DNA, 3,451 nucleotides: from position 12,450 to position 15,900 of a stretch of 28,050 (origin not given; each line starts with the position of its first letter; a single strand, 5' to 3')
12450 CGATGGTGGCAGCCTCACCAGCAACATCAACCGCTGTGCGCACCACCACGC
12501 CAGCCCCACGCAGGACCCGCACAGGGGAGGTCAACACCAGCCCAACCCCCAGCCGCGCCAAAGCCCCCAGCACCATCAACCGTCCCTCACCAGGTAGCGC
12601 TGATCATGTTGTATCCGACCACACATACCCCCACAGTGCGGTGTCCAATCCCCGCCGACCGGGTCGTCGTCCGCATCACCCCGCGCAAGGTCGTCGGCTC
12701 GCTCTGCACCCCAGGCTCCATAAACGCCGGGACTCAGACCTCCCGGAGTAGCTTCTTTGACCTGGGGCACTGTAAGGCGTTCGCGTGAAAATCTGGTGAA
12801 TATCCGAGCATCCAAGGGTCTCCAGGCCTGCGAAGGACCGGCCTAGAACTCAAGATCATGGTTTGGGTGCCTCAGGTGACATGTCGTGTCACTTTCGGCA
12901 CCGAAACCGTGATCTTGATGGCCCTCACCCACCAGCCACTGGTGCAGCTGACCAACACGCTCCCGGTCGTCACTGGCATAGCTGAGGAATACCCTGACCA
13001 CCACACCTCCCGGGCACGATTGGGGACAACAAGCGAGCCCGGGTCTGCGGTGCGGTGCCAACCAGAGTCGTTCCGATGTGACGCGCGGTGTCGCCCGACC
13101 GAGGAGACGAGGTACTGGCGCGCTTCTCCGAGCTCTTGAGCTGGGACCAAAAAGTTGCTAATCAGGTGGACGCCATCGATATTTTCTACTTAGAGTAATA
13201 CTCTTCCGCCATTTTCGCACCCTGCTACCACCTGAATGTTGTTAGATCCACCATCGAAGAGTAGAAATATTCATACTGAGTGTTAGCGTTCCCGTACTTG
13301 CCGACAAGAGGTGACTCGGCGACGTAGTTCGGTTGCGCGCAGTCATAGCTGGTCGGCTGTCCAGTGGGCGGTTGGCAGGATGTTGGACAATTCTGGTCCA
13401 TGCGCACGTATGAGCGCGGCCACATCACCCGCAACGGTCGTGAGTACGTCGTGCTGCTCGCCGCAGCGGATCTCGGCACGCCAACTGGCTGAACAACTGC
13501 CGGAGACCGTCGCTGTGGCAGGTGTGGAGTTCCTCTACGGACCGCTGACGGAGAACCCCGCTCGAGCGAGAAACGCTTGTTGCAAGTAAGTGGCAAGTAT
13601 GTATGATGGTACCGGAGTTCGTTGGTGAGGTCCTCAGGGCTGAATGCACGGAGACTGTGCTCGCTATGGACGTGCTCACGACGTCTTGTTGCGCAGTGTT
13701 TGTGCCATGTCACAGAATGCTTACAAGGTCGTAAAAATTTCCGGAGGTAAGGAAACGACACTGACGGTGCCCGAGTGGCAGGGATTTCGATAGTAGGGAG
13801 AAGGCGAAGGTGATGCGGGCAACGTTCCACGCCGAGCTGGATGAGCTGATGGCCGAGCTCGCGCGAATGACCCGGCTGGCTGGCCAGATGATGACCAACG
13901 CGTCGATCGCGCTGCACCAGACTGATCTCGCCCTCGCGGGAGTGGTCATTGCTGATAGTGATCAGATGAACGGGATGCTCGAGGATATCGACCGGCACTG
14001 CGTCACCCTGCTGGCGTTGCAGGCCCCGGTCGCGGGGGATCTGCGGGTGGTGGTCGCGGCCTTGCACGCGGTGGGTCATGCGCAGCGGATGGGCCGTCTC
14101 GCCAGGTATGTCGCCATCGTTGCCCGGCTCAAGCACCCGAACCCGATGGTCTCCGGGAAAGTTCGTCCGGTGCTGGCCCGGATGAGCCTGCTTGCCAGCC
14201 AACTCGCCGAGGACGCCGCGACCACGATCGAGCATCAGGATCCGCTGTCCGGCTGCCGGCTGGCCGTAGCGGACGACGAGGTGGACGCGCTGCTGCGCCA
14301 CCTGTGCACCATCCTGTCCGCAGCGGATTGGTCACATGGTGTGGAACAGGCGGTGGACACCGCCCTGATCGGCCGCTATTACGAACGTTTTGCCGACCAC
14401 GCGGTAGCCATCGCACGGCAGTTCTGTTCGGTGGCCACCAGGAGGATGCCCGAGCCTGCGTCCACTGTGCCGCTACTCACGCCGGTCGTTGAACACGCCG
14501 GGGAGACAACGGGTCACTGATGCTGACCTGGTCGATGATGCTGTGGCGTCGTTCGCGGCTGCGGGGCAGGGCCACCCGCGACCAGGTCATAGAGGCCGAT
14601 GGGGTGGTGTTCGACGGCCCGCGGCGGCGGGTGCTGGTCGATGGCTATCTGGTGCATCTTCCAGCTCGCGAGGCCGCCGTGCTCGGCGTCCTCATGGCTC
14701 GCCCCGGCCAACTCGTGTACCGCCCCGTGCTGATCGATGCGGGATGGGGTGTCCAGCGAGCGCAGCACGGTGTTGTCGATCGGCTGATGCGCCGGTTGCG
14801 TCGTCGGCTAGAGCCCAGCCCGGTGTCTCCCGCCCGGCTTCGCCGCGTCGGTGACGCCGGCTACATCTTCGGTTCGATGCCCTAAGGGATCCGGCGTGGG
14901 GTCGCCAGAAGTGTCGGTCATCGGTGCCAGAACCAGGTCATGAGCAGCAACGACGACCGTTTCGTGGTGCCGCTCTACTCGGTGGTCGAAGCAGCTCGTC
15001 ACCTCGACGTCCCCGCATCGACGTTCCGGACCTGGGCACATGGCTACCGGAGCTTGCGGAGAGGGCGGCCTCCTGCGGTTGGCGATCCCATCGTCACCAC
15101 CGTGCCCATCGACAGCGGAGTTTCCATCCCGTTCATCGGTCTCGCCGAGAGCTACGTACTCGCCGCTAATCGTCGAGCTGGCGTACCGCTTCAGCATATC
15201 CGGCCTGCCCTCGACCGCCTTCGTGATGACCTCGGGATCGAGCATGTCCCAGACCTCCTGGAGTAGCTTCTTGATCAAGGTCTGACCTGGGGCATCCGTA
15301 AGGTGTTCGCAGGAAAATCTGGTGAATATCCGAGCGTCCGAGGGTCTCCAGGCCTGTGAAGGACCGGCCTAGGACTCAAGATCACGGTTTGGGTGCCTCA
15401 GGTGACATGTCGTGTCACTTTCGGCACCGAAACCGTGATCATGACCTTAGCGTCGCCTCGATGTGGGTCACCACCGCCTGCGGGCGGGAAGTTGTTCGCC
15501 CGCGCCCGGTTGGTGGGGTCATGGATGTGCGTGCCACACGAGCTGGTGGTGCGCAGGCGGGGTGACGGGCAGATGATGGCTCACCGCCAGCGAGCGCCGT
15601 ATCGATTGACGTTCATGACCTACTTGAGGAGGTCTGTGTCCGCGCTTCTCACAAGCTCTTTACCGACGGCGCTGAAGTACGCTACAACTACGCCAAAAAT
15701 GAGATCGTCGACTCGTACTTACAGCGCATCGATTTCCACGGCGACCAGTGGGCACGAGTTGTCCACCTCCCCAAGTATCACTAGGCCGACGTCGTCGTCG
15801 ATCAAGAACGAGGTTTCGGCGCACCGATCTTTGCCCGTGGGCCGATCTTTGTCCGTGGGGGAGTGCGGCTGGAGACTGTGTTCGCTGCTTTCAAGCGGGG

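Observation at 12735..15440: Two ~93%-identical ~180-bp elements, each with a 65-nt nested hairpin and a wobble-compatible stem substitution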

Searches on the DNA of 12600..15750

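Call 64: search_rna_families(source=window, start=12600, end=15750, threshold=evalue, max_evalue=1)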
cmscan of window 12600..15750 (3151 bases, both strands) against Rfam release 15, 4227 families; matches with E-value up to 1: 0.
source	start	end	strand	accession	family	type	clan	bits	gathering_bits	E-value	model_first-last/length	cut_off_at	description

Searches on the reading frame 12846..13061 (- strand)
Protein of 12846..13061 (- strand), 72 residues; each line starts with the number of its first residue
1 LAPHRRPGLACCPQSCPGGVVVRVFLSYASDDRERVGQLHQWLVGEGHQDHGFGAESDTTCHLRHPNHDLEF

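Call 41: search_protein_families(library=pfam, proteins=[window:12846-13061:-], max_evalue=1)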
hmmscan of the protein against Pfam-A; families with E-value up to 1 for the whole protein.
seq(72 aa): 1 family
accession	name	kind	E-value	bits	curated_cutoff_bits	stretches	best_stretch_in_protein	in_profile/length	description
PF13676.11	TIR_2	-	0.0098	16.8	28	1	24-49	1-26/122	TIR domain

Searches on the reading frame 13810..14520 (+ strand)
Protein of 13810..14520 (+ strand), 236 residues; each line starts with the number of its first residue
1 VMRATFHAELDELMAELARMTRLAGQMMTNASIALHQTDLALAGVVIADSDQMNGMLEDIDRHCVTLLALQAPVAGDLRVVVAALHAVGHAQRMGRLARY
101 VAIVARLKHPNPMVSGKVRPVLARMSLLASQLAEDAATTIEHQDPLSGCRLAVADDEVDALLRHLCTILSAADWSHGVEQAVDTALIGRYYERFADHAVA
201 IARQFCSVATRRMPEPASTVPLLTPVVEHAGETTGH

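Call 13: search_protein_families(library=pfam, proteins=[window:13810-14520:+], max_evalue=0.01)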
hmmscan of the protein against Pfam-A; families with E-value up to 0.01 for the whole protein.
window:13810-14520:+ (236 aa): 1 family
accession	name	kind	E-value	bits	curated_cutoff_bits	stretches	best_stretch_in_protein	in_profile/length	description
PF01895.24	PhoU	-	1.5e-23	83.4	23.5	2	17-102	1-86/89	PhoU domain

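Call 22: find_encoding_contigs(protein=window:13810-14520:+, flank=10000, max_places=10)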
Protein window:13810-14520:+ (236 aa): no gene with exactly this product is on record in the collection.
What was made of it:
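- Tried and rejected: Source genome: the exact PhoU protein is not on record (call 22).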

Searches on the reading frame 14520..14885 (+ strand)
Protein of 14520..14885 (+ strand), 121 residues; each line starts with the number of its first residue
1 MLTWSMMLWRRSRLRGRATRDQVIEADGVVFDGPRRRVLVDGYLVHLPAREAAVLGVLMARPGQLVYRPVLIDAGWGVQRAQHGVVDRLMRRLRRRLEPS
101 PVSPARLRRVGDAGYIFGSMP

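Call 13: search_protein_families(library=pfam, proteins=[window:14520-14885:+], max_evalue=0.01)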
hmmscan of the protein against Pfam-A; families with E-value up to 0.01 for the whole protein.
window:14520-14885:+ (121 aa): 1 family
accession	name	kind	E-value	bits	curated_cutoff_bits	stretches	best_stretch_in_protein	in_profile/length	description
PF00486.34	Trans_reg_C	-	1.8e-11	44.4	26.2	1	45-117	4-77/77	Transcriptional regulatory protein, C terminal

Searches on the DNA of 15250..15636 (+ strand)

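Call 14: search_dna_similar(query=window:15250-15636:+, collection=plasmids, mode=distant, max_rows=30)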
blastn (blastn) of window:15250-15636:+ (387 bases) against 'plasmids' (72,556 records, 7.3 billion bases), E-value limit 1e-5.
No match.
